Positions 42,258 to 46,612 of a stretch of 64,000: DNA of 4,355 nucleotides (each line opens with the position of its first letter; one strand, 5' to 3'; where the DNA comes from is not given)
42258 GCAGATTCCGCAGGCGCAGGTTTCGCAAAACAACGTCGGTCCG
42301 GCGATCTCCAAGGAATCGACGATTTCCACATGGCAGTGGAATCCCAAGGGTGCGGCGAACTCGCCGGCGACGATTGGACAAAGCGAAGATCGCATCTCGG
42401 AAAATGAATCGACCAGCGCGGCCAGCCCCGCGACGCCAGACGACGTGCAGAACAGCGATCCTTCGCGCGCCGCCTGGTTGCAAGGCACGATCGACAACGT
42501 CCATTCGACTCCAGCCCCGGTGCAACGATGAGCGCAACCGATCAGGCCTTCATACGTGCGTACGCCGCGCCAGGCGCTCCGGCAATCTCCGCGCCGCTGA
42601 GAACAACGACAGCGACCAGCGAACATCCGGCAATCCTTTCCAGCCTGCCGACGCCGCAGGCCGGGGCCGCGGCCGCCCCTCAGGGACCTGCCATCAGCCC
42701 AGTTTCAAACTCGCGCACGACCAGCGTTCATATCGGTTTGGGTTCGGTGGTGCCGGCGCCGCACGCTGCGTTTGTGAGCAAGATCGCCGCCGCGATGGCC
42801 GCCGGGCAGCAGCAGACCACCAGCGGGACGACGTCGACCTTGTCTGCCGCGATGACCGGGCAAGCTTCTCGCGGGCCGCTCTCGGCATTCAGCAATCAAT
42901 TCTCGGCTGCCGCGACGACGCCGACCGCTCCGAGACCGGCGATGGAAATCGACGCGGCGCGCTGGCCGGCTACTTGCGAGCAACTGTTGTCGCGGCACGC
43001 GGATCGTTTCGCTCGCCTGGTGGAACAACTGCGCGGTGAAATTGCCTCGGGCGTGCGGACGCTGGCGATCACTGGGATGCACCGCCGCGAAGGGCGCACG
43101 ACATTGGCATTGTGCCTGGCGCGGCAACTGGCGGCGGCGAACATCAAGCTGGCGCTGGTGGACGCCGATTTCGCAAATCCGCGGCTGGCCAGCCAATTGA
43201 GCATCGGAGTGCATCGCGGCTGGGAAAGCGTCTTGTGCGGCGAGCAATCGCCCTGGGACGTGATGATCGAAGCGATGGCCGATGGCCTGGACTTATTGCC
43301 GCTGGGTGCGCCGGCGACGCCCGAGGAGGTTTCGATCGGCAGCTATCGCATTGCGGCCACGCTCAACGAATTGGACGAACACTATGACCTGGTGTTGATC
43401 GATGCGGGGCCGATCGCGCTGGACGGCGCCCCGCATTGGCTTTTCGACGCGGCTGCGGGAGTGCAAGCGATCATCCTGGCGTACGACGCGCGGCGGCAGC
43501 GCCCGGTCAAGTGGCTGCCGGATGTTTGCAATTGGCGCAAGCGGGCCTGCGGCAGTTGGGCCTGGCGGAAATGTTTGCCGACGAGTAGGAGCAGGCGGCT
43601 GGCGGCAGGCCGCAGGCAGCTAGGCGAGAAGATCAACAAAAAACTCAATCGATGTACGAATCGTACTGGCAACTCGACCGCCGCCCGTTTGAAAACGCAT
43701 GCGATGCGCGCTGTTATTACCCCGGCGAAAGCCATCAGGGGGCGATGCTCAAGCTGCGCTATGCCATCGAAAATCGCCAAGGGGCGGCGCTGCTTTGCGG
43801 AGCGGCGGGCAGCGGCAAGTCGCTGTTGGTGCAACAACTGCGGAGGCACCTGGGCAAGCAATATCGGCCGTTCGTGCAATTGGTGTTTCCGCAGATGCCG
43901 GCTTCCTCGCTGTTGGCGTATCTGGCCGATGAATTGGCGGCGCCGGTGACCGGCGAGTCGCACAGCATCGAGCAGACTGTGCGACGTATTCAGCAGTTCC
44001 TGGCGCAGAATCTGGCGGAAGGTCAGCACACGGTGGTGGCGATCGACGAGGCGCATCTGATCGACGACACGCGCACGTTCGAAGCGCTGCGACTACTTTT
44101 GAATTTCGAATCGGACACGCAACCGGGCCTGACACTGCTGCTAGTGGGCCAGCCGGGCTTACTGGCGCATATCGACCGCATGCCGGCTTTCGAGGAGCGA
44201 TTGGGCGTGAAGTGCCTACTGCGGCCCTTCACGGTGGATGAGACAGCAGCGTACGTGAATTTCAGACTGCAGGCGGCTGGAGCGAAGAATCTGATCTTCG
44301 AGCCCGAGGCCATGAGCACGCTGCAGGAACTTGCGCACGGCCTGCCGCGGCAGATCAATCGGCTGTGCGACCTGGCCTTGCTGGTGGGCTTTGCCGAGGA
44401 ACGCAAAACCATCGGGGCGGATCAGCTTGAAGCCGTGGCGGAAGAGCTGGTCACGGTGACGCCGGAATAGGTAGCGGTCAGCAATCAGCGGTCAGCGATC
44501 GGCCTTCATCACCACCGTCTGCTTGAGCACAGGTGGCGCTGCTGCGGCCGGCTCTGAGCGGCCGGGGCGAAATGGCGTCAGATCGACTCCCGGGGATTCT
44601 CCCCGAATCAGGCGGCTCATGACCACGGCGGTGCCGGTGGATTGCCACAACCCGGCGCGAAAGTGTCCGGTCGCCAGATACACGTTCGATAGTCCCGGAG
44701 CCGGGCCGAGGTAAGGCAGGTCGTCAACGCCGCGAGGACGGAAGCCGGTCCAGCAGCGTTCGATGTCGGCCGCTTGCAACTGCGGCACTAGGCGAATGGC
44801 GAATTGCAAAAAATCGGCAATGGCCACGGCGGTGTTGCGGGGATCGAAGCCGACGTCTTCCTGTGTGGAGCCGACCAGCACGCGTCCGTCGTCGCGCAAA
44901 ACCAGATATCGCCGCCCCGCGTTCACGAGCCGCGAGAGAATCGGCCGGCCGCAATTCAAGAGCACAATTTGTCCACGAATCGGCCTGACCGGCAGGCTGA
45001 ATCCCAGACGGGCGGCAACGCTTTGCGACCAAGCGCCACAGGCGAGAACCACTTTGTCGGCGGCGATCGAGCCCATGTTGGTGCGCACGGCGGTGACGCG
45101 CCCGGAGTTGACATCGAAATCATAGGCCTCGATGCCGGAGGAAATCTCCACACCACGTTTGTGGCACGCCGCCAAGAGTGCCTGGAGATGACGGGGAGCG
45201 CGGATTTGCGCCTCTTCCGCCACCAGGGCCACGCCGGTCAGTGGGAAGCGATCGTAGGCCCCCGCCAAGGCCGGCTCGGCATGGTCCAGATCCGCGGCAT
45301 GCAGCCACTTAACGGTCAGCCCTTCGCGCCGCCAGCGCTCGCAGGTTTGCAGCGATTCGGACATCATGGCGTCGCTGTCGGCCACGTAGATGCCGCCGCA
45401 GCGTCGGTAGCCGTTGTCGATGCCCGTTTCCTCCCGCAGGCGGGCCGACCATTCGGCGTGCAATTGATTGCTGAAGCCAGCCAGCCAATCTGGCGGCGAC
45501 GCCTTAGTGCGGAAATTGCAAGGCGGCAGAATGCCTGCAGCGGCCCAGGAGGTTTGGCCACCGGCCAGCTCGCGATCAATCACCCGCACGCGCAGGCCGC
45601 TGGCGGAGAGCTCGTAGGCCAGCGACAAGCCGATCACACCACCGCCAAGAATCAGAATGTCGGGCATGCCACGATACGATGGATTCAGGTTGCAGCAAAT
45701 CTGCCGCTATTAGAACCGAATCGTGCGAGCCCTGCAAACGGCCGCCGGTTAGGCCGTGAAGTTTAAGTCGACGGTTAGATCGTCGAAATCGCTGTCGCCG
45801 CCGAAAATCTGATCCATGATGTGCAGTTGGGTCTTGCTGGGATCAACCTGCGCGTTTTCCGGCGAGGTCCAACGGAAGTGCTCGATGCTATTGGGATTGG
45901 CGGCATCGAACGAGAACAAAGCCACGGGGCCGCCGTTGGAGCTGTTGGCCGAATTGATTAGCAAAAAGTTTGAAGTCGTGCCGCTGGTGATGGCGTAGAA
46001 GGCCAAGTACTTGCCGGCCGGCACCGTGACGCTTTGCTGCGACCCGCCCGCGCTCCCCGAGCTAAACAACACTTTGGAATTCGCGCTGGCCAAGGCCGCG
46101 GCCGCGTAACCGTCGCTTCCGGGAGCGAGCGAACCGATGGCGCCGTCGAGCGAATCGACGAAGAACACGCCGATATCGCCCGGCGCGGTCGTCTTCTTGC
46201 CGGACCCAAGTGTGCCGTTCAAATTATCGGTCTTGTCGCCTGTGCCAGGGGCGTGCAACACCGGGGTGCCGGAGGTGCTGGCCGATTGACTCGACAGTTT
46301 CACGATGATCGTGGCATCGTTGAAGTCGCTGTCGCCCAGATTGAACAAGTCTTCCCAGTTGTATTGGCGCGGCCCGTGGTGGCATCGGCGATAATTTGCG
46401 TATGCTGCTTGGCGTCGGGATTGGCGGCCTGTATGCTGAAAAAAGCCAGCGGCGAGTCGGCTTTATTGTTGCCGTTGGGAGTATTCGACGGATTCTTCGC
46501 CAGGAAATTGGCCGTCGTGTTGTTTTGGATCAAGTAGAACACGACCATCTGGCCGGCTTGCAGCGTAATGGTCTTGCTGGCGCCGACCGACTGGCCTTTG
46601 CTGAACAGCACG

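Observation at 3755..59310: About 17 reading-frame breaks in ~50 genes, each on or next to a GCGC/(GC)n motif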

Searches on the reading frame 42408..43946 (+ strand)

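Call 11: search_protein_families(library=pfam, proteins=[window:42408-43946:+], max_evalue=0.01)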
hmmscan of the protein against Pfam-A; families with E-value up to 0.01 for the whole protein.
window:42408-43946:+ (513 aa): 2 families
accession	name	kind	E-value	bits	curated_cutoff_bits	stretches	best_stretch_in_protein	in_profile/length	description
PF06564.18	CBP_BcsQ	-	1.5e-06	28.4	21.3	1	218-333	3-123/234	Cellulose biosynthesis protein BcsQ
PF13614.12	AAA_31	-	0.00021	21.7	27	1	228-335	13-127/177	AAA domain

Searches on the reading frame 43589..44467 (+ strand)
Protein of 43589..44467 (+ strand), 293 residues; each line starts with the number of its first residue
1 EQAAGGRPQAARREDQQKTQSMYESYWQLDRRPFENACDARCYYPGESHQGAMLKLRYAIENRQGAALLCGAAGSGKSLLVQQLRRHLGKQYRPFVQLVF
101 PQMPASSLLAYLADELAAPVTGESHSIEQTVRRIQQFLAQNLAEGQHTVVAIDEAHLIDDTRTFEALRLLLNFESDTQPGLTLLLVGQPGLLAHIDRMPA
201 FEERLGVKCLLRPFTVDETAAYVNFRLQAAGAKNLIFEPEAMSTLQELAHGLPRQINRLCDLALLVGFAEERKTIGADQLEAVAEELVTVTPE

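Call 11: search_protein_families(library=pfam, proteins=[window:43589-44467:+], max_evalue=0.01)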
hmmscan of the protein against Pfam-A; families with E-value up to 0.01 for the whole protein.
window:43589-44467:+ (293 aa): 14 families
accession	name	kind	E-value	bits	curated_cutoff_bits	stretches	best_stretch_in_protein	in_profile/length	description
PF13401.12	AAA_22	-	4.2e-18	66.4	27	1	63-192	4-127/130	AAA domain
PF13191.12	AAA_16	-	2e-11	45.1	32.6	1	61-175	21-160/167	AAA ATPase domain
PF25201.1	nSTAND6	-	6.5e-07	29.9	27.7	1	66-166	20-121/148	Novel STAND NTPase 6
PF13604.12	AAA_30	-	1.3e-06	28.7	27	1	56-195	10-131/191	AAA domain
PF09848.15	SLFN-g3_helicase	-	6.3e-06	26.1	24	1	69-163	6-96/354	Schlafen group 3, DNA/RNA helicase domain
PF00004.35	AAA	-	1.4e-05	26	21.2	1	68-163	2-84/131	ATPase family associated with various cellular activities (AAA)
PF20703.3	nSTAND1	-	0.0003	21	27.1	1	56-245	26-215/379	Novel STAND NTPase 1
PF05729.18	NACHT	-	0.00033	21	26.7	1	68-224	4-161/167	NACHT domain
PF05621.17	TniB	-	0.00094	19.1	22.4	1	61-161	32-134/189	Bacterial TniB protein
PF04851.21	ResIII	-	0.0015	18.9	22.5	0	52-166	11-145/164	Type III restriction enzyme, res subunit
PF13671.12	AAA_33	-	0.0019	18.9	27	1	68-157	3-80/143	AAA domain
PF13245.12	AAA_19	-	0.0032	18.1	25.1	1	63-187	10-124/134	AAA domain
PF07728.20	AAA_5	-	0.0047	17.4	22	0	68-171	3-90/139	AAA domain (dynein-related subfamily)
PF01443.25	Viral_helicase1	-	0.0071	16.6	21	0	71-157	5-70/228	Viral superfamily 1 RNA helicase core domain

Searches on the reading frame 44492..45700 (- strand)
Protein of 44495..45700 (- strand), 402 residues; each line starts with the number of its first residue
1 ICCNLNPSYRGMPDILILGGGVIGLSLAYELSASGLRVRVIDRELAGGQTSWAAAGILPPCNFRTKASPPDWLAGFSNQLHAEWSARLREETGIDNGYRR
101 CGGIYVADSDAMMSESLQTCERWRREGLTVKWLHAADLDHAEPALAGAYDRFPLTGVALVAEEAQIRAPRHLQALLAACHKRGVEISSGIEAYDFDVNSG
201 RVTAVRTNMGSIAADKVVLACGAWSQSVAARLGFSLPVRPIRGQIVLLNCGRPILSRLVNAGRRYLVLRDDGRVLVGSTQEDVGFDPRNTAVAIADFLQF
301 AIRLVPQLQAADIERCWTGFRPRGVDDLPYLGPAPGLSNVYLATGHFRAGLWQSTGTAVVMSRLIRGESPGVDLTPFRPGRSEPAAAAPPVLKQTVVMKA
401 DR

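Call 11: search_protein_families(library=pfam, proteins=[window:44495-45700:-], max_evalue=0.01)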
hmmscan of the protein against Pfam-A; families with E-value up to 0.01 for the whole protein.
window:44495-45700:- (402 aa): 11 families
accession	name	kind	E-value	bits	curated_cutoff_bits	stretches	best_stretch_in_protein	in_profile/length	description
PF01266.30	DAO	-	1.1e-72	246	27.9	1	14-363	1-352/353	FAD dependent oxidoreductase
PF00890.30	FAD_binding_2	-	1.3e-08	34.9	20.4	1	14-227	1-208/414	FAD binding domain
PF07992.20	Pyr_redox_2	-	1.2e-07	32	26.1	1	13-43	142-173/291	Pyridine nucleotide-disulphide oxidoreductase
PF03486.20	HI0933_like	-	7.5e-07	29.3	50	1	171-226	111-167/244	HI0933-like protein Rossmann domain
PF13450.12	NAD_binding_8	-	5.4e-05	23.8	21.9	1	17-48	1-33/68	NAD(P)-binding Rossmann-like domain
PF01946.23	Thi4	-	6.1e-05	22.8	26.2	1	14-54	19-60/235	Thi4 family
PF00070.33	Pyr_redox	-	0.00017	22.4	22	1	15-44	2-31/82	Pyridine nucleotide-disulphide oxidoreductase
PF13454.12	NAD_binding_9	-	0.00025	21.5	21.8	0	173-222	104-153/155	FAD-NAD(P)-binding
PF01494.25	FAD_binding_3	-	0.00033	20.4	22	1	14-44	3-33/349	FAD binding domain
PF13738.12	Pyr_redox_3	-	0.0036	17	30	0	16-45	1-31/305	Pyridine nucleotide-disulphide oxidoreductase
PF12831.13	FAD_oxidored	-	0.009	15.8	27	0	14-94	1-74/416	FAD dependent oxidoreductase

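Call 24: find_encoding_contigs(protein=window:44492-45667:-, flank=10000, max_places=10)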
Protein window:44492-45667:- (391 aa): no gene with exactly this product is on record in the collection.

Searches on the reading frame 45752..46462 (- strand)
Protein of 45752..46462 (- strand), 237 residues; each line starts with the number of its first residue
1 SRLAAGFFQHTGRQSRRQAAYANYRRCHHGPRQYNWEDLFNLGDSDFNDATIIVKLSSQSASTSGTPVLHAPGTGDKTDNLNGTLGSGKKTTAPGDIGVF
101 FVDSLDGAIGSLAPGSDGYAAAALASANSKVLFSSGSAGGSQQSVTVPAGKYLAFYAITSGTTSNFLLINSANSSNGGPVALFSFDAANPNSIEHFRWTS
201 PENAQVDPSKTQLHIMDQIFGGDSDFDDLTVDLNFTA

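Call 11: search_protein_families(library=pfam, proteins=[window:45752-46462:-], max_evalue=0.01)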
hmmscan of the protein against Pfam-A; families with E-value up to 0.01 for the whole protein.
window:45752-46462:- (237 aa): 1 family
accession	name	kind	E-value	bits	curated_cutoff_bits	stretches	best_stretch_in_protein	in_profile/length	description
PF13448.11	DUF4114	-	5.3e-14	53.4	27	2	148-235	2-84/85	Domain of unknown function (DUF4114)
